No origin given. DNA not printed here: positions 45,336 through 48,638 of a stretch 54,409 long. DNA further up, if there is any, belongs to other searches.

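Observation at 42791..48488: Sigma-54-driven four-gene operon with chaperone-usher logic but non-canonical parts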

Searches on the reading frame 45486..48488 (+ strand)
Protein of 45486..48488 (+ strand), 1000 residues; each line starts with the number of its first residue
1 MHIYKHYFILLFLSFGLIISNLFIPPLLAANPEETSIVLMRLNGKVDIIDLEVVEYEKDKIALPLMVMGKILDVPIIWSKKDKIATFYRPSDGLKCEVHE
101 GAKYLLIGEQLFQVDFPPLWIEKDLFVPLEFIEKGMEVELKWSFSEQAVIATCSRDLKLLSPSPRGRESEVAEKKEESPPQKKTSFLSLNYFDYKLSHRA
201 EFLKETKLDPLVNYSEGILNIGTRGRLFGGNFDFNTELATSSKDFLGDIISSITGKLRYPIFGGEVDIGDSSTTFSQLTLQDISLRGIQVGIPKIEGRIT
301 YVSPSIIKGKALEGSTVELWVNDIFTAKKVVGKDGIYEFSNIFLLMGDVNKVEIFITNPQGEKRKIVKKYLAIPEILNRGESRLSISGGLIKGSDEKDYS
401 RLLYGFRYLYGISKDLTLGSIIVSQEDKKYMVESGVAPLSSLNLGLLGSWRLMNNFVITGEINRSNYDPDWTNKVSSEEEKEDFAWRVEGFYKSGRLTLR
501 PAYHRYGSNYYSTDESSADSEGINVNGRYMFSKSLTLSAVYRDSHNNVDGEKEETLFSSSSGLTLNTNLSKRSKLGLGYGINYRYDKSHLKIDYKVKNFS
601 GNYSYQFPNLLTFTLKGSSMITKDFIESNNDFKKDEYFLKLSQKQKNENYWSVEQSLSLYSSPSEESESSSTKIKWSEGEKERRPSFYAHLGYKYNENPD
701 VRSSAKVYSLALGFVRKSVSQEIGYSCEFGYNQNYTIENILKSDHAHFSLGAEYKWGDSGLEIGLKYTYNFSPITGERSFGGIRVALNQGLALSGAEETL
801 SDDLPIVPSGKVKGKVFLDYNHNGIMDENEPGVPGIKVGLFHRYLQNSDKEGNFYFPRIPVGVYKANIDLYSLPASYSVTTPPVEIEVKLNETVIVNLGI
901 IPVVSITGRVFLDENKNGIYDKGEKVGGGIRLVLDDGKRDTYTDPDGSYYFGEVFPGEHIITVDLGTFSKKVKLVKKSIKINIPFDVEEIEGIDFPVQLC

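Call 3: search_protein_families(library=pfam, proteins=[window:45486-48488:+], max_evalue=1)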
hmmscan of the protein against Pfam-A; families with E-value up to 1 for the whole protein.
window:45486-48488:+ (1000 aa): 9 families
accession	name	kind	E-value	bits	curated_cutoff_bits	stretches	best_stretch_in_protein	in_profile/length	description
PF17210.9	SdrD_B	-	2.4e-13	50.7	29.7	2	815-881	6-74/112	SdrD B-like domain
PF07833.16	Cu_amine_oxidN1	-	4.2e-08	33.5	24.2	1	54-150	14-107/108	Copper amine oxidase N-terminal domain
PF13620.12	CarboxypepD_reg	-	7e-06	26.7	32.3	1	929-972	16-63/82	Carboxypeptidase regulatory-like domain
PF13609.12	Porin_4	-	3e-05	24.4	27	1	479-547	244-308/310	Gram-negative porin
PF13715.12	CarbopepD_reg_2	-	0.0017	18.8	32.2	1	929-978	16-65/88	CarboxypepD_reg-like domain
PF20009.4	GEVED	-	0.033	15.4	24.4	0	815-830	3-19/78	GEVED domain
PF17802.7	SpaA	-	0.04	14.5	23.1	0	847-896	37-85/91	Prealbumin-like fold domain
PF13505.12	OMP_b-brl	-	0.044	14.4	28.7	0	648-770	55-153/175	Outer membrane protein beta-barrel domain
PF18525.6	Cas9_C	-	0.091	13.5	25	1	473-503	17-46/108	Cas9 C-terminal domain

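Call 4: search_protein_families(library=ncbifam, proteins=[window:45486-48488:+], max_evalue=1)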
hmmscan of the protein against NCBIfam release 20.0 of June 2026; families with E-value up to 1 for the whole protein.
window:45486-48488:+ (1000 aa): 1 family
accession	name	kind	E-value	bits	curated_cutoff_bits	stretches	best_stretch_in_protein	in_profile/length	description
NF045646.2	rSAM_Se_TrsS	equivalog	0.096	11.2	490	1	790-828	135-174/441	radical SAM (seleno)protein TrsS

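Call 7: search_solved_structures(query=window:45486-48488:+, max_evalue=1)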
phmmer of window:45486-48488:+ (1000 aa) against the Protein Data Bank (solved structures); distinct sequences matched with E-value up to 1: 0.

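Call 10: find_homologous_proteins(query=window:45486-48488:+, max_evalue=0.001)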
Query window:45486-48488:+ (1000 aa): 1 proteins with E <= 0.001 among 8000 candidates.
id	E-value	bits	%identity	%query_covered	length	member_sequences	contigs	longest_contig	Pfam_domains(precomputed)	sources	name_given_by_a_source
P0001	0.0e+0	2257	100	100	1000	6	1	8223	PF13620.13,PF22904.4,PF17210.10,PF07833.17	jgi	-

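Call 29: search_protein_families(library=pfam, alignment_id=A2, max_evalue=0.01)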
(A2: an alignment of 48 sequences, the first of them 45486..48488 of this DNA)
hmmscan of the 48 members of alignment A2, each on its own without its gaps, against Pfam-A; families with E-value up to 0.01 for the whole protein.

A. member 1, window:45486-48488:+ (1000 aa): 5 families
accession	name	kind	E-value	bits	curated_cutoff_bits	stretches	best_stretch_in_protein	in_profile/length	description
PF17210.9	SdrD_B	-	2.4e-13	50.7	29.7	2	815-881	6-74/112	SdrD B-like domain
PF07833.16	Cu_amine_oxidN1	-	4.2e-08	33.5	24.2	1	54-150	14-107/108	Copper amine oxidase N-terminal domain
PF13620.12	CarboxypepD_reg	-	7e-06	26.7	32.3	0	929-972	16-63/82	Carboxypeptidase regulatory-like domain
PF13609.12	Porin_4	-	3e-05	24.4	27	1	479-547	244-308/310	Gram-negative porin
PF13715.12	CarbopepD_reg_2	-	0.0017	18.8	32.2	0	929-978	16-65/88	CarboxypepD_reg-like domain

B. families by the number of members that match (of 48 scanned): 14 families
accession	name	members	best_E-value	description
PF17210.9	SdrD_B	47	5.3e-19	SdrD B-like domain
PF13620.12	CarboxypepD_reg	46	1.3e-12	Carboxypeptidase regulatory-like domain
PF07833.16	Cu_amine_oxidN1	27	2.8e-10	Copper amine oxidase N-terminal domain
PF13715.12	CarbopepD_reg_2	25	4.5e-10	CarboxypepD_reg-like domain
PF17802.7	SpaA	23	2.9e-07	Prealbumin-like fold domain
PF09430.16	EMC7_beta-sandw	13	9.5e-07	ER membrane protein complex subunit 7, beta-sandwich domain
PF00577.26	Usher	10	8.7e-09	Outer membrane usher protein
PF20009.4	GEVED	2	0.00061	GEVED domain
PF14686.12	fn3_3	2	0.0051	Polysaccharide lyase family 4, domain II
PF13609.12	Porin_4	1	3e-05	Gram-negative porin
PF24576.1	IR75A_N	1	0.0028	Ionotropic receptor 75a N-terminal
PF16371.11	MetallophosN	1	0.0064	N terminal of Calcineurin-like phosphoesterase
PF17656.6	ChapFlgA_N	1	0.0074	FlgA N-terminal domain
PF22904.2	NOMO1-like_2nd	1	0.0084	BOS complex subunit NOMO1-like, second beta sandwich domain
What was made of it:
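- On Chaperone-usher pathway: Pfam assigns SdrD_B and CarboxypepD_reg (calls 3, 29).
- PF00577 matches 10 of 48 members (call 29).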

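Call 30: search_solved_structures(query=A2, max_evalue=1, show_alignments=2)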
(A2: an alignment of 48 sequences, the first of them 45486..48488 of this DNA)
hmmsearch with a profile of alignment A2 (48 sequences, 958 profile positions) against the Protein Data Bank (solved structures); distinct sequences matched with E-value up to 1: 17.
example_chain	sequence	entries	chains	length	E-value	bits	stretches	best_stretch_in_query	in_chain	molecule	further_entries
10ps_A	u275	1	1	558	4e-14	55.1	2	770-846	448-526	Serine-aspartate repeat-containing protein D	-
9c7v_B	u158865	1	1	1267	8.7e-14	53.9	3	786-916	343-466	BOS complex subunit NOMO2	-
7dm0_A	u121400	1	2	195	1.6e-07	33.2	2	306-375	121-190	Biofilm-associated surface protein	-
4jdz_A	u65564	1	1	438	3e-07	32.3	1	654-841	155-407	Ser-Asp rich fibrinogen/bone sialoprotein-binding protein SdrD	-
4jdz_B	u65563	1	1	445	8.1e-07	30.9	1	654-837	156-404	Ser-Asp rich fibrinogen/bone sialoprotein-binding protein SdrD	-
8vdk_A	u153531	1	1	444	1.1e-05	27.2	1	722-837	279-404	Serine-aspartate repeat-containing protein D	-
3ohn_A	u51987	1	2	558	0.00046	21.8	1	200-588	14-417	Outer membrane usher protein FimD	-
6e14_D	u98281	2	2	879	0.001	20.6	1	195-597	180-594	Fimbrial biogenesis outer membrane usher protein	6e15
9bog_D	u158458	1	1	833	0.0011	20.6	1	195-609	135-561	Outer membrane usher protein FimD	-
3rfz_B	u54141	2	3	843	0.0012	20.3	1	195-602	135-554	Outer membrane usher protein, type 1 fimbrial synthesis | Outer membrane usher protein FimD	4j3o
9fw9_D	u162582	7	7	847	0.0013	20.3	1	195-602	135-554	Outer membrane usher protein FimD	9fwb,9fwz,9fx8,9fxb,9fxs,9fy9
6m3a_A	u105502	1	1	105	0.0016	19.9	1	305-375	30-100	Biofilm-associated surface protein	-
9c7u_B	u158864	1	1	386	0.015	16.7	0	867-914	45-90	BOS complex subunit NOMO2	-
4wi0_B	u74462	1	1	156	0.023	16.1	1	860-919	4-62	Cellulosomal scaffoldin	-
4u3s_B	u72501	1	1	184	0.029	15.8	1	859-919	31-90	Cellulosomal scaffoldin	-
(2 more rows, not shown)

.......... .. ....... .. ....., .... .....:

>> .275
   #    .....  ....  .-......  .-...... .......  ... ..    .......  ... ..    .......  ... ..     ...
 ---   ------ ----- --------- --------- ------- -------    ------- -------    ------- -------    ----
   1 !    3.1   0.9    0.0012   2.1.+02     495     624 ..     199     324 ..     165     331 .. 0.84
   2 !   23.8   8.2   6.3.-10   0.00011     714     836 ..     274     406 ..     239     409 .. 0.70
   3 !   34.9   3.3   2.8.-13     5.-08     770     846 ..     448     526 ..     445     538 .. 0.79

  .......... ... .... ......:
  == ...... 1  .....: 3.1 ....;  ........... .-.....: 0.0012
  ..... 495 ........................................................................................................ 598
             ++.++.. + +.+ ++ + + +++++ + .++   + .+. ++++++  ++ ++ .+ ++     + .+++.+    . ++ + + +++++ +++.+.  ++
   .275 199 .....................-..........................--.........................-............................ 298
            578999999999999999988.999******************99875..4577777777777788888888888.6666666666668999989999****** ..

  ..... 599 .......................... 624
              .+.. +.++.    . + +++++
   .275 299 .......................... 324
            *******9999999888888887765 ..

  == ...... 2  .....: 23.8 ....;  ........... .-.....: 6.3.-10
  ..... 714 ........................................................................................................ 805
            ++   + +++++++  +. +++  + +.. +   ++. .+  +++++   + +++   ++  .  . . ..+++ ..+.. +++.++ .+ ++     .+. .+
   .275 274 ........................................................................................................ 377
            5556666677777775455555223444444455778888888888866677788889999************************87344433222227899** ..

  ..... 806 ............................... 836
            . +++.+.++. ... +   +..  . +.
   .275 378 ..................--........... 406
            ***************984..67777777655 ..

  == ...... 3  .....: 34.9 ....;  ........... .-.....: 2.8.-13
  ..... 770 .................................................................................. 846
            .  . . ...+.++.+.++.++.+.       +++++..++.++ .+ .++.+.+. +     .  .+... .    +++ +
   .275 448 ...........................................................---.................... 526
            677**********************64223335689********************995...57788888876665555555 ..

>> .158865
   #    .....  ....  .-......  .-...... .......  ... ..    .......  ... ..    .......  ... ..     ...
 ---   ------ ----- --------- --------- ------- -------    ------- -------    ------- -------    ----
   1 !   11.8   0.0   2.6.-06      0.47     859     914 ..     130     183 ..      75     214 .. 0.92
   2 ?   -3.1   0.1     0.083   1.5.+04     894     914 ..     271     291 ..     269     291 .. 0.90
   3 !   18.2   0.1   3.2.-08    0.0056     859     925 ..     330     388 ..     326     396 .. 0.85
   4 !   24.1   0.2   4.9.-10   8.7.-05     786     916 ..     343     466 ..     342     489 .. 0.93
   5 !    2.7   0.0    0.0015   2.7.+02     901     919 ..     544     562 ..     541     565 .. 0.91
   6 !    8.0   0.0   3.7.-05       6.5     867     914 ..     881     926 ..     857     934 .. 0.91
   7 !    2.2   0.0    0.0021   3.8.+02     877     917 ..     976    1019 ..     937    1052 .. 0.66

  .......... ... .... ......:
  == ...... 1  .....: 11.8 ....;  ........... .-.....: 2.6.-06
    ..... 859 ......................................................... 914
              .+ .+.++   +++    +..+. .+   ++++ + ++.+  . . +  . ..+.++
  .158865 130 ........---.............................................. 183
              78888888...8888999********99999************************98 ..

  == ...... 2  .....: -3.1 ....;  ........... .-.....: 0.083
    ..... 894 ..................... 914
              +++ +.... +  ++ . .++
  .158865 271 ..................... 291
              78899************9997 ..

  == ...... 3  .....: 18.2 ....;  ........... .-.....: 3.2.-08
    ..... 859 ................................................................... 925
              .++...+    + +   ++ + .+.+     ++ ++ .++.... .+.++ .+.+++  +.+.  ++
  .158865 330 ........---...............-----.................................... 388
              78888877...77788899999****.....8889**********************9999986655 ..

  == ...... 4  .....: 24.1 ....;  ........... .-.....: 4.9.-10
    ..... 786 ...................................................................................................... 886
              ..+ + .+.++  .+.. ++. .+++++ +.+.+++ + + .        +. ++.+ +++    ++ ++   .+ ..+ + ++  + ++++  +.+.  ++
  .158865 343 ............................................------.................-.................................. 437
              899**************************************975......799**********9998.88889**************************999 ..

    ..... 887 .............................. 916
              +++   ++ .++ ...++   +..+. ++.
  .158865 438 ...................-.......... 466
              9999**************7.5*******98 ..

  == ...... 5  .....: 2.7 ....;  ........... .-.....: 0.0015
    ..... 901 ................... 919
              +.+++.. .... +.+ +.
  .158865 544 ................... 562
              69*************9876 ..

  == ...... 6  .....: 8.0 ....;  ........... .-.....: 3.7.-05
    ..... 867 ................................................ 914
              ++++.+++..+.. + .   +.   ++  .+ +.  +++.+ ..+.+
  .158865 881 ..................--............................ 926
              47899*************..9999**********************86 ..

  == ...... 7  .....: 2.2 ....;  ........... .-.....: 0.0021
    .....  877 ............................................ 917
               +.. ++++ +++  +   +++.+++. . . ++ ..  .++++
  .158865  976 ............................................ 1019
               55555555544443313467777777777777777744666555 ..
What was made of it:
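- The family profile hits FimD chains in PDB over profile positions 195-600 against FimD 135-560 (call 30).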

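Call 33: find_homologous_proteins(query=A2, max_evalue=1e-10)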
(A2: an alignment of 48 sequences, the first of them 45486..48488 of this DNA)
Query A2 (48 sequences) (1000 aa, profile of the alignment): 1 proteins with E <= 1e-10 among 8000 candidates.
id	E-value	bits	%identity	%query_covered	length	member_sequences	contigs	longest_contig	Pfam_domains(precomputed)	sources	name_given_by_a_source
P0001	3.4e-226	772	100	100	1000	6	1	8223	PF13620.13,PF22904.4,PF17210.10,PF07833.17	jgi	-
